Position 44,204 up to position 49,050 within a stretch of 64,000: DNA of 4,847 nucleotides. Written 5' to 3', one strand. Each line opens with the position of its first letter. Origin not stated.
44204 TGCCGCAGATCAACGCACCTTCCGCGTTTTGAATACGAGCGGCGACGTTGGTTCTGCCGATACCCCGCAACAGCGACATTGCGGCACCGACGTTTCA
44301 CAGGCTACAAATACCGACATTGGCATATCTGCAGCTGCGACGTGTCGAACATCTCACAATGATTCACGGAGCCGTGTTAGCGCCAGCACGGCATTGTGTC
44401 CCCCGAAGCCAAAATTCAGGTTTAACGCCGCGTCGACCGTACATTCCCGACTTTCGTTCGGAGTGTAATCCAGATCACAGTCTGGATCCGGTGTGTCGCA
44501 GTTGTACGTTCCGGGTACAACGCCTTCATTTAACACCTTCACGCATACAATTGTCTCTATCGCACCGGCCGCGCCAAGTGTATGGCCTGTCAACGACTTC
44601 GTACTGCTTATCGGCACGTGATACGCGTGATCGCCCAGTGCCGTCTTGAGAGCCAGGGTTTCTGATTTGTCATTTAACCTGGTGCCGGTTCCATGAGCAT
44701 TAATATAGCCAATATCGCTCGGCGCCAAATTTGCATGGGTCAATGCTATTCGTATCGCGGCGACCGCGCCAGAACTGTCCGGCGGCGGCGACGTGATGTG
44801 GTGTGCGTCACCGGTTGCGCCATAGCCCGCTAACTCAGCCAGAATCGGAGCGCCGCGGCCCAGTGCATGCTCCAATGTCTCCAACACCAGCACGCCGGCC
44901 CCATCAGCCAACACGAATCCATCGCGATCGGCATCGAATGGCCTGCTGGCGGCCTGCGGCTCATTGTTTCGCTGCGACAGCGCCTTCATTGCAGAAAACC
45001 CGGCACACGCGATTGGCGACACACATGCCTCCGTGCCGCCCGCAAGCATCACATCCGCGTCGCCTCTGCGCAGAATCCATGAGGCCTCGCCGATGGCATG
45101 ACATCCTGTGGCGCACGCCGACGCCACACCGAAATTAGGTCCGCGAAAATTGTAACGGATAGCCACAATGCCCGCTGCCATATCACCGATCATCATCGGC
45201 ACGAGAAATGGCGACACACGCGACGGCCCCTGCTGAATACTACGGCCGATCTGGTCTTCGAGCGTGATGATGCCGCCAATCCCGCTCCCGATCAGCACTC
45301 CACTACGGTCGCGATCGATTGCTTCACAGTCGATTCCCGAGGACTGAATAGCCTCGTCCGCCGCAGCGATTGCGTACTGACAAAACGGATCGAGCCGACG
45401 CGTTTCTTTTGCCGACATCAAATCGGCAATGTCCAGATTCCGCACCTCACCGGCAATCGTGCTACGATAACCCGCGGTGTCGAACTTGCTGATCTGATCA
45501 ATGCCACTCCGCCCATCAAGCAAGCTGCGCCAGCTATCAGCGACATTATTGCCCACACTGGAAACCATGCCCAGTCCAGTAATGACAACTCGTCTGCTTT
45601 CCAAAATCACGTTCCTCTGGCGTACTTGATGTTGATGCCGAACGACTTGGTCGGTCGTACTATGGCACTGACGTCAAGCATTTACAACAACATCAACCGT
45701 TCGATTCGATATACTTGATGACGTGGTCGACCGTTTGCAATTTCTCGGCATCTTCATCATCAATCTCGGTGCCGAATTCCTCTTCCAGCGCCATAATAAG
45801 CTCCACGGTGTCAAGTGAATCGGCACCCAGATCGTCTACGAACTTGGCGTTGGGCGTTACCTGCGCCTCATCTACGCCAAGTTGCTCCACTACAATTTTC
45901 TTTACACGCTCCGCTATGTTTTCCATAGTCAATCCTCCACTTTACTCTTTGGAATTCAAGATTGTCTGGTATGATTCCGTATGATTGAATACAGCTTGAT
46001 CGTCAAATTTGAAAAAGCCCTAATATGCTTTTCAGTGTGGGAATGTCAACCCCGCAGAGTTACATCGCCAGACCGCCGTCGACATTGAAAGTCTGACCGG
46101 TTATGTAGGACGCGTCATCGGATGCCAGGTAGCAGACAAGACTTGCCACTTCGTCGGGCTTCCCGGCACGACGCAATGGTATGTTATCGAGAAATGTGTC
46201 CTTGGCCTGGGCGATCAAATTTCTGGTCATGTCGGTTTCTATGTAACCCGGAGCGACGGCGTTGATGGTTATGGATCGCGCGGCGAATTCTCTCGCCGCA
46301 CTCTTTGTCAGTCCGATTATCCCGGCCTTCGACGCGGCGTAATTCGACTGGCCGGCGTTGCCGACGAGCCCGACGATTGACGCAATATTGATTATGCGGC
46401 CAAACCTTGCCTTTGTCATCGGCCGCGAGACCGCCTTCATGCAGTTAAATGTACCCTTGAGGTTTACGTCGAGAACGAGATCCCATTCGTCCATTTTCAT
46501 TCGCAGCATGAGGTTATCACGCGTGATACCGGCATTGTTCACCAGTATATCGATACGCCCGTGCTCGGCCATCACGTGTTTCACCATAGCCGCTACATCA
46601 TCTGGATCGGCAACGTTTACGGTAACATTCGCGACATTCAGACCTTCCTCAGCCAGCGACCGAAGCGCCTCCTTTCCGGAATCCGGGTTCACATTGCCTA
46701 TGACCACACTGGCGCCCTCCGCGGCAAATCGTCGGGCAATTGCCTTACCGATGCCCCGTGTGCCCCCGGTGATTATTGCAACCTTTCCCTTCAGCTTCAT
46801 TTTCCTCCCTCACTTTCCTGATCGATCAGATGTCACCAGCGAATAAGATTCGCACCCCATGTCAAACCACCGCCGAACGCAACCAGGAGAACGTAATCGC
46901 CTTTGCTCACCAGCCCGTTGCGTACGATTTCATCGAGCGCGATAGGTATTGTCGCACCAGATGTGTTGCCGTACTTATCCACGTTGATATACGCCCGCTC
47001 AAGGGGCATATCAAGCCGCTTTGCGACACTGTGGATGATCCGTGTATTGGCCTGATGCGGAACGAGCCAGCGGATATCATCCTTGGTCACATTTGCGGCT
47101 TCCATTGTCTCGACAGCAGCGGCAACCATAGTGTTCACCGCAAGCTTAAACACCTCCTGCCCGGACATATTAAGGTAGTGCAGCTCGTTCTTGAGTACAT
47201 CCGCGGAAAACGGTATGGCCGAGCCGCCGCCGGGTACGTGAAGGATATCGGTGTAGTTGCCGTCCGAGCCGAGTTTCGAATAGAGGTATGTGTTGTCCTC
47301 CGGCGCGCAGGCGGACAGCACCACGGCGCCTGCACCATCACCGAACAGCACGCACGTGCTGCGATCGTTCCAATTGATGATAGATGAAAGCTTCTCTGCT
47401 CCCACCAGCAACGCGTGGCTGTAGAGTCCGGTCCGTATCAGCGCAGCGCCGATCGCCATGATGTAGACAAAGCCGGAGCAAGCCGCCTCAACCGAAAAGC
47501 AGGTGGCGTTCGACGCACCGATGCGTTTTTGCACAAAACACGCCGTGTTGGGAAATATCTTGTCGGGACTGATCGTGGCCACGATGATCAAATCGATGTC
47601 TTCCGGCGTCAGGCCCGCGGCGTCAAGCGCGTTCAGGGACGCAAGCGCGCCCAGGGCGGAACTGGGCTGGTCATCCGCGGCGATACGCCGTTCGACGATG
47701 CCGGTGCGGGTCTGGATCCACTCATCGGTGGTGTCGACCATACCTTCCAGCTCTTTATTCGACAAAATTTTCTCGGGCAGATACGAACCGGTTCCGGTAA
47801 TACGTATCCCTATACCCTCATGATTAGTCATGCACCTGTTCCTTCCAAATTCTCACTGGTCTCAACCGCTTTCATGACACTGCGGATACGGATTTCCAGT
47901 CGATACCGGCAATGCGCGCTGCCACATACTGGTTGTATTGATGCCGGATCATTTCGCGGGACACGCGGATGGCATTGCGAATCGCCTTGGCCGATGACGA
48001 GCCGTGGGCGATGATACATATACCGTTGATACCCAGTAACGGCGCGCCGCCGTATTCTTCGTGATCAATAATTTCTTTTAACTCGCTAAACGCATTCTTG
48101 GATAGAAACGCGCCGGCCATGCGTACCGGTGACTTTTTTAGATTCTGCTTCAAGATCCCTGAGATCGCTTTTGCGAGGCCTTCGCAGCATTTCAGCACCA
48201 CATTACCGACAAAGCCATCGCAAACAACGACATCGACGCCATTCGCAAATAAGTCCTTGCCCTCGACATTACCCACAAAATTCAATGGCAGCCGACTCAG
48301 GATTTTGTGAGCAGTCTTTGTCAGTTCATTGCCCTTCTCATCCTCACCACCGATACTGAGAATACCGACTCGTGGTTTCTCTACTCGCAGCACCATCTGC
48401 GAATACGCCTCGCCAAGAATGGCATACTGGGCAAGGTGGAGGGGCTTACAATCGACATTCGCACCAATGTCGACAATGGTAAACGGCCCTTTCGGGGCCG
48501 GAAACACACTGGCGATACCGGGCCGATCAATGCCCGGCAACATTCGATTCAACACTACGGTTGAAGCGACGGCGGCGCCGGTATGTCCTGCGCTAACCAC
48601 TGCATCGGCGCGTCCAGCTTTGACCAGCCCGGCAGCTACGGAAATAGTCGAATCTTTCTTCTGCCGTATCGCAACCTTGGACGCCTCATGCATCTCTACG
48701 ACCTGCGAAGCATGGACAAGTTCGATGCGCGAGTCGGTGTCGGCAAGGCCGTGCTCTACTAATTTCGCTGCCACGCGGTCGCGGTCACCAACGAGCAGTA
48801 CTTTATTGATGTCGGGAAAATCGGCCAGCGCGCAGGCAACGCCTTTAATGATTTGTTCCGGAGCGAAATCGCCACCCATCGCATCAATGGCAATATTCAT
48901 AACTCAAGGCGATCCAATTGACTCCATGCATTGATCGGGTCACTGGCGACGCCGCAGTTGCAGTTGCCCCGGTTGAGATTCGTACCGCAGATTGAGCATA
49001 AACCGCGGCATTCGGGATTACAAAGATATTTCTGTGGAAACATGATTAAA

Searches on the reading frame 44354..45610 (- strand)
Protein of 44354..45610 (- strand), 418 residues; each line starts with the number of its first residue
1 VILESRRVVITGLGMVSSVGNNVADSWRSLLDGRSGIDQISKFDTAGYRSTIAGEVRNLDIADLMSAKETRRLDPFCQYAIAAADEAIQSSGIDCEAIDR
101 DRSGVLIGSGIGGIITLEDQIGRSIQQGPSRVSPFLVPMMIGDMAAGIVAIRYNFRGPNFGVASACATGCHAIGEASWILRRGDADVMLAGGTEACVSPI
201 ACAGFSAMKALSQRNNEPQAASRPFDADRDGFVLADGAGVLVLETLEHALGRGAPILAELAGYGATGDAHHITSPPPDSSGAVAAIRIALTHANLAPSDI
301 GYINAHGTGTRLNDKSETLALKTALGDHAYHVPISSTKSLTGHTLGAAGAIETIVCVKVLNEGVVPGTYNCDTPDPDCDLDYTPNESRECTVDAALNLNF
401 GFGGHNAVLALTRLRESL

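Call 76: search_protein_families(library=pfam, proteins=[window:44354-45610:-], max_evalue=0.0001)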
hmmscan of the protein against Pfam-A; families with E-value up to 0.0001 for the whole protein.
window:44354-45610:- (418 aa): 2 families
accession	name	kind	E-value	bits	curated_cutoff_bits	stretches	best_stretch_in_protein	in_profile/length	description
PF00109.32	ketoacyl-synt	-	2.2e-59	201.5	20.8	1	6-249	2-252/252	Beta-ketoacyl synthase, N-terminal domain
PF02801.28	Ketoacyl-synt_C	-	2e-35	121.8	20.8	1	257-371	1-118/119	Beta-ketoacyl synthase, C-terminal domain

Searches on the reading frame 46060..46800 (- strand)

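Call 76: search_protein_families(library=pfam, proteins=[window:46060-46800:-], max_evalue=0.0001)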
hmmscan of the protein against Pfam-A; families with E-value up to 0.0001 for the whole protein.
window:46060-46800:- (246 aa): 4 families
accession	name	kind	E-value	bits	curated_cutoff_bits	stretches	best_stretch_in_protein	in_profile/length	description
PF13561.12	adh_short_C2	-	4.1e-71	239.8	27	1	15-244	6-235/236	Enoyl-(Acyl carrier protein) reductase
PF00106.31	adh_short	-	3.2e-63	213.2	26.6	1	6-197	1-192/195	short chain dehydrogenase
PF08659.16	KR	-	4.6e-24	85.8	22.6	1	9-179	4-175/180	KR domain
PF01370.27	Epimerase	-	1.1e-05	25.4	20.9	1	9-185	2-176/240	NAD dependent epimerase/dehydratase family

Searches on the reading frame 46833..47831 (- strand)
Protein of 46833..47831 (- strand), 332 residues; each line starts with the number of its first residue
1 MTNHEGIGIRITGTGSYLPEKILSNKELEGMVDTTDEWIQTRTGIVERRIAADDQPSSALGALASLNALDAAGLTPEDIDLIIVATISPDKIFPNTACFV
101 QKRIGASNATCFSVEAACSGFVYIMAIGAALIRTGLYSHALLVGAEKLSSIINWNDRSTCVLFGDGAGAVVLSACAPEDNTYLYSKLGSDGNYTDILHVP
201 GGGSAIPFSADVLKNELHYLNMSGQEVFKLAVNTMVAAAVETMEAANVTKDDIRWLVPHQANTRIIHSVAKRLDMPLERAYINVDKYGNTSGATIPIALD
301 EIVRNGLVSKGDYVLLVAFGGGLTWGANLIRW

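Call 76: search_protein_families(library=pfam, proteins=[window:46833-47831:-], max_evalue=0.0001)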
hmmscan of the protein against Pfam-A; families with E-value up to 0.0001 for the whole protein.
window:46833-47831:- (332 aa): 3 families
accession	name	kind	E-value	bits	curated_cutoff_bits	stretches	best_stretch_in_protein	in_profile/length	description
PF08541.16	ACP_syn_III_C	-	4.6e-39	132.9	26.6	1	243-332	1-90/90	3-Oxoacyl-[acyl-carrier-protein (ACP)] synthase III C terminal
PF08545.16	ACP_syn_III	-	1.7e-28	98.7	24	1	112-191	1-80/80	3-Oxoacyl-[acyl-carrier-protein (ACP)] synthase III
PF00108.29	Thiolase_N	-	9.5e-07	28.9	26.4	1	41-151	7-118/260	Thiolase, N-terminal domain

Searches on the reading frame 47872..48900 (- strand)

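Call 76: search_protein_families(library=pfam, proteins=[window:47872-48900:-], max_evalue=0.0001)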
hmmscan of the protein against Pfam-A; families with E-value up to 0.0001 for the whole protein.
window:47872-48900:- (342 aa): 1 family
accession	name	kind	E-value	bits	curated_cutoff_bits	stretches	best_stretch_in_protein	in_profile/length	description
PF02504.20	FA_synthesis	-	1.1e-105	353.7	29.1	1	1-323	1-322/324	Fatty acid synthesis protein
